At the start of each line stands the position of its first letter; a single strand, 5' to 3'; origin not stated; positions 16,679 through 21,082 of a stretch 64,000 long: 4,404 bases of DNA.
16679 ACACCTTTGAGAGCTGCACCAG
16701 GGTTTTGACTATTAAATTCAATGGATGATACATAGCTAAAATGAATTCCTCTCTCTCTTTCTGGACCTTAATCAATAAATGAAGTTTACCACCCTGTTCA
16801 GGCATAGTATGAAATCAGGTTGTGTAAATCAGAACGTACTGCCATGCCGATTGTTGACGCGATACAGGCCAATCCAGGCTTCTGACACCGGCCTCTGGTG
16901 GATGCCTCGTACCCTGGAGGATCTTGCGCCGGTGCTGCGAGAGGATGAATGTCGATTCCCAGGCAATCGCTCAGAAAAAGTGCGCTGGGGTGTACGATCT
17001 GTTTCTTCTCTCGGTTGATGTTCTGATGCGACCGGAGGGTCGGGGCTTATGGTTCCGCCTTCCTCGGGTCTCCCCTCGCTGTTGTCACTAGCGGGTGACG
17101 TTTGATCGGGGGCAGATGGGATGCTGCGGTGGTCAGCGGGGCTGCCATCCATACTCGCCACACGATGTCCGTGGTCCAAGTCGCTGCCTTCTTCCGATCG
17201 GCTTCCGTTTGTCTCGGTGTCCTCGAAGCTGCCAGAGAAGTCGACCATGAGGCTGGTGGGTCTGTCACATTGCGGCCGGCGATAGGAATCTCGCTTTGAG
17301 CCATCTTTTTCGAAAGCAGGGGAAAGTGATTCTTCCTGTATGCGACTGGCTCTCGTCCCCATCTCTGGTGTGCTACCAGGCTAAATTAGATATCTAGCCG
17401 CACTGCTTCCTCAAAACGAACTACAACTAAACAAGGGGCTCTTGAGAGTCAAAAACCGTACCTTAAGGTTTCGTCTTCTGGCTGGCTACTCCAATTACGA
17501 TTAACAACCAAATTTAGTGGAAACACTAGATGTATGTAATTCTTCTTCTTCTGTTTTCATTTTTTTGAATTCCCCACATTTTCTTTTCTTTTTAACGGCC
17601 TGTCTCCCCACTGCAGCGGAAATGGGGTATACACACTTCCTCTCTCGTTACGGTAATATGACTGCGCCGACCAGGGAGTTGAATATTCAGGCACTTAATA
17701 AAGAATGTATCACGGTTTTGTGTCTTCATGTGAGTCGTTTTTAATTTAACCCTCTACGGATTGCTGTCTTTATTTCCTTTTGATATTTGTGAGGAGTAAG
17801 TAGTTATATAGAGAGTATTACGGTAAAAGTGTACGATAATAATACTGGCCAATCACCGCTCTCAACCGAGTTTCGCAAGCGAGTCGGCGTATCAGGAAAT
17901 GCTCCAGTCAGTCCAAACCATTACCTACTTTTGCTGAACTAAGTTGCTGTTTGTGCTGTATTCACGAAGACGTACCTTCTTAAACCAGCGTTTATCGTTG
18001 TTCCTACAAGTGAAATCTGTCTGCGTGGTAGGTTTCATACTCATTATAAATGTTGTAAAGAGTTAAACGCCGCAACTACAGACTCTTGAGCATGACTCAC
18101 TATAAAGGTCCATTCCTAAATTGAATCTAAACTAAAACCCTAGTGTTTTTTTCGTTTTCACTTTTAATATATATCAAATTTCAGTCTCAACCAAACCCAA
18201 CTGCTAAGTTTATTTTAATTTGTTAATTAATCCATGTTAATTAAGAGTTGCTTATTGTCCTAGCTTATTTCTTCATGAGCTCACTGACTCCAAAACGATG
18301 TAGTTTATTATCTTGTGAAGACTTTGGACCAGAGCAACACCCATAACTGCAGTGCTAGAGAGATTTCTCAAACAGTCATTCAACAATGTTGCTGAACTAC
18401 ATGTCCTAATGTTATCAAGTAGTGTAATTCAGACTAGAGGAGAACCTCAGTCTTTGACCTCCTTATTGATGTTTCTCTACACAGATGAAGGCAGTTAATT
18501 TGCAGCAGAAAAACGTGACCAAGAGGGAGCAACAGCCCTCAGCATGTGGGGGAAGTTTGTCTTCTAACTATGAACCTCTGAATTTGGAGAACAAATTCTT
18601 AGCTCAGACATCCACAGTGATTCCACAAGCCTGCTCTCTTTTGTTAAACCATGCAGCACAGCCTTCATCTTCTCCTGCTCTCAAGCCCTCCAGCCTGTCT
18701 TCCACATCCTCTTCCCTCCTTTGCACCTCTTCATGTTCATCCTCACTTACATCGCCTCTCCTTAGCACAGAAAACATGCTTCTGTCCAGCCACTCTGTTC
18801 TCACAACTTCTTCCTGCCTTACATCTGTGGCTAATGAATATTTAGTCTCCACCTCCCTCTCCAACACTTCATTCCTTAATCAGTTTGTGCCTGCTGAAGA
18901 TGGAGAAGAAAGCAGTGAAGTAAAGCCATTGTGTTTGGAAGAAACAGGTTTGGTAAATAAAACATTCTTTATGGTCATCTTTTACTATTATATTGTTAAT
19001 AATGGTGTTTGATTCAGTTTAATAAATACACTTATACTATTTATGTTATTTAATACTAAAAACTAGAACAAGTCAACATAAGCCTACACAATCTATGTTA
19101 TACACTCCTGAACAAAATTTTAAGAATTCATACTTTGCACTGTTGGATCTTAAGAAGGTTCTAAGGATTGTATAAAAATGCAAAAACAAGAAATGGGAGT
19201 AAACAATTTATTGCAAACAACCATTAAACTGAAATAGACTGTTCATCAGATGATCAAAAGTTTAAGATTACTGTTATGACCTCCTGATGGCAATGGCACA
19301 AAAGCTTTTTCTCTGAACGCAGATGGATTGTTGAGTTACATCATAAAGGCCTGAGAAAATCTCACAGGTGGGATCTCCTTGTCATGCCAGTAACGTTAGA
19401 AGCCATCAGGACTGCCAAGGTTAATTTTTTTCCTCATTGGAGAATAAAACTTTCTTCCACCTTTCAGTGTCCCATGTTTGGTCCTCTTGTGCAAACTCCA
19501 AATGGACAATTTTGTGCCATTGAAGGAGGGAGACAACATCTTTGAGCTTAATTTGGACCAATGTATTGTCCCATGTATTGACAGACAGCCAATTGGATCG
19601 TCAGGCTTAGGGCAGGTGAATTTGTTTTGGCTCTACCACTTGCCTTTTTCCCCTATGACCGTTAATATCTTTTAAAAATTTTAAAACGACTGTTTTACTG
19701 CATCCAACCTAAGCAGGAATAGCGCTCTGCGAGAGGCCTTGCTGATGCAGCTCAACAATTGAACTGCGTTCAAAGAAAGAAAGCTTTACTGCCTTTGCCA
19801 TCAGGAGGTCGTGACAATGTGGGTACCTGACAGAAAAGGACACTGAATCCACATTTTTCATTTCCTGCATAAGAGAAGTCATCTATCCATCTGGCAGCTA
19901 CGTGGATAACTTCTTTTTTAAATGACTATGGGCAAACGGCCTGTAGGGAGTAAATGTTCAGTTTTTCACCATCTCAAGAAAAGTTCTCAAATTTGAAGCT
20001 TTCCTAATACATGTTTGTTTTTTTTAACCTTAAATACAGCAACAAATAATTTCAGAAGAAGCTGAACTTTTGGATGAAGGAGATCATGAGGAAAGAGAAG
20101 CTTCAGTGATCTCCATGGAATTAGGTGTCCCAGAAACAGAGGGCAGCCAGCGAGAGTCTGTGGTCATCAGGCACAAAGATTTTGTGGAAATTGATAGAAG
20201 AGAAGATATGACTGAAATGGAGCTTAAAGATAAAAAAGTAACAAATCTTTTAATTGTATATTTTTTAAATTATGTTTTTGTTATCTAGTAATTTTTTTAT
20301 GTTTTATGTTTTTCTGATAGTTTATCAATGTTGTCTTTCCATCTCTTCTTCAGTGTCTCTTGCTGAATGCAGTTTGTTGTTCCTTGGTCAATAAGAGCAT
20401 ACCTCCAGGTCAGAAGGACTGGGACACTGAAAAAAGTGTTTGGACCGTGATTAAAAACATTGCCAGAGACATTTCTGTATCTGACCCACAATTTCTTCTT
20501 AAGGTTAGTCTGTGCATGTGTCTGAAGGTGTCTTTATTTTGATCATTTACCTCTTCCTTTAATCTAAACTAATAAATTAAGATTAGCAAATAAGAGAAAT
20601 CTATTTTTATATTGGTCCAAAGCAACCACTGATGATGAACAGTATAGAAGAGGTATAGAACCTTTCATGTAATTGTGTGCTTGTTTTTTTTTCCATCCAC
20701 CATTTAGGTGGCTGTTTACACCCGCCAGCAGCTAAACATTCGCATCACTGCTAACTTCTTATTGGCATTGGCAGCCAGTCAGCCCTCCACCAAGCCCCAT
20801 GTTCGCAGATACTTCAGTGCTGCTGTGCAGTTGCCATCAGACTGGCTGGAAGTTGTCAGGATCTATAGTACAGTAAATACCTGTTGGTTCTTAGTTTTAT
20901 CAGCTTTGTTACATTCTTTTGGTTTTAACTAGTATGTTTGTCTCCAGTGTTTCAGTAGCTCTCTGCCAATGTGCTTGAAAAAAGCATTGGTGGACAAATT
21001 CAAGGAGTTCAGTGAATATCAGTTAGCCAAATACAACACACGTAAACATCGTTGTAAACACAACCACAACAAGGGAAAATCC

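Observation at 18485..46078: Complete TEP1 (telomerase/vault-associated NACHT-WD40 protein) orthologue reconstructed as 53 phase-consistent exons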

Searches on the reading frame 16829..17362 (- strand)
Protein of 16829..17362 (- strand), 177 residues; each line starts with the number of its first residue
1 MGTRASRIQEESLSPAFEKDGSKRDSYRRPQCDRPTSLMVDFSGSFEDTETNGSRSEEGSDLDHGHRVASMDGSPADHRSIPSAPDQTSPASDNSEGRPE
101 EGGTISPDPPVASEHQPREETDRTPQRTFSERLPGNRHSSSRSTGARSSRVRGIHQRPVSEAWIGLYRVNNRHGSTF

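Call 50: search_protein_families(library=pfam, max_evalue=0.001, proteins=[window:16829-17362:-])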
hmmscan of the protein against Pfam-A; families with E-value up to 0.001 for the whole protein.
window:16829-17362:- (177 aa): 0 families

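Call 55: find_homologous_proteins(query=window:16829-17362:-, max_evalue=0.001)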
Query window:16829-17362:- (177 aa): 113 proteins with E <= 0.001 among 150 candidates.
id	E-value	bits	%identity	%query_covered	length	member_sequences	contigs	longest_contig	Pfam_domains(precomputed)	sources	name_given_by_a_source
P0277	2.4e-107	375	99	99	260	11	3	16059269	PF13639.13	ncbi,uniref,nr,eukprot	ncbi:E3 ubiquitin-protein ligase znrf2 [Takifugu rubripes]|uniref:E3 ubiquitin-protein ligase ZNRF1 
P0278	1.4e-103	362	95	100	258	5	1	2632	-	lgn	-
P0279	1.1e-90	321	88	100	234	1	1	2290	-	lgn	-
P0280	1.6e-87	310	82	100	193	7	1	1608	-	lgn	-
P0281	1.5e-80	288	79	100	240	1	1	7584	-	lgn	-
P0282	1.8e-79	284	77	100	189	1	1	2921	-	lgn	-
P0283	2.1e-79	284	78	100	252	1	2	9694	-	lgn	-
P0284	4.1e-79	283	77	100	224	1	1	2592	-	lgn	-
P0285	4.8e-78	279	77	100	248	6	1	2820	-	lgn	-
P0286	2.5e-77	277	77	100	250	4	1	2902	-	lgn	-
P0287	1.5e-76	275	76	100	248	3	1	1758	-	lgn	-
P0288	2.4e-76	274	75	100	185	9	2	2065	-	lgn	-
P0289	2.2e-75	271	75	100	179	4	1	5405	-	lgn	-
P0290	1.8e-74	268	75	100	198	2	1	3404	-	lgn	-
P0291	5.7e-74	266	75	99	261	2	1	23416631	PF17123.12,PF13639.13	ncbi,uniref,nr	ncbi:mRING-CH-C4HC2H_ZNRF domain-containing protein [Anabas testudineus]|uniref:E3 ubiquitin-protein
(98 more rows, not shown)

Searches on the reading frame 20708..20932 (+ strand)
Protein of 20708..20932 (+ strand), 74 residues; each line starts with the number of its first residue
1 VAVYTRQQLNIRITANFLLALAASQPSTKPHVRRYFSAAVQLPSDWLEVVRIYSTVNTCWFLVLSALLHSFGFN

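Call 4: search_protein_families(library=pfam, proteins=[window:20708-20932:+], max_evalue=0.01)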
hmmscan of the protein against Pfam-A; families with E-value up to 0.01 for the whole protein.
window:20708-20932:+ (74 aa): 1 family
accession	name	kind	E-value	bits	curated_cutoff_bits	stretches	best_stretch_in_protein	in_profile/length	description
PF05731.17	TROVE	-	3.2e-17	63.3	23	1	2-55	67-120/442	TROVE domain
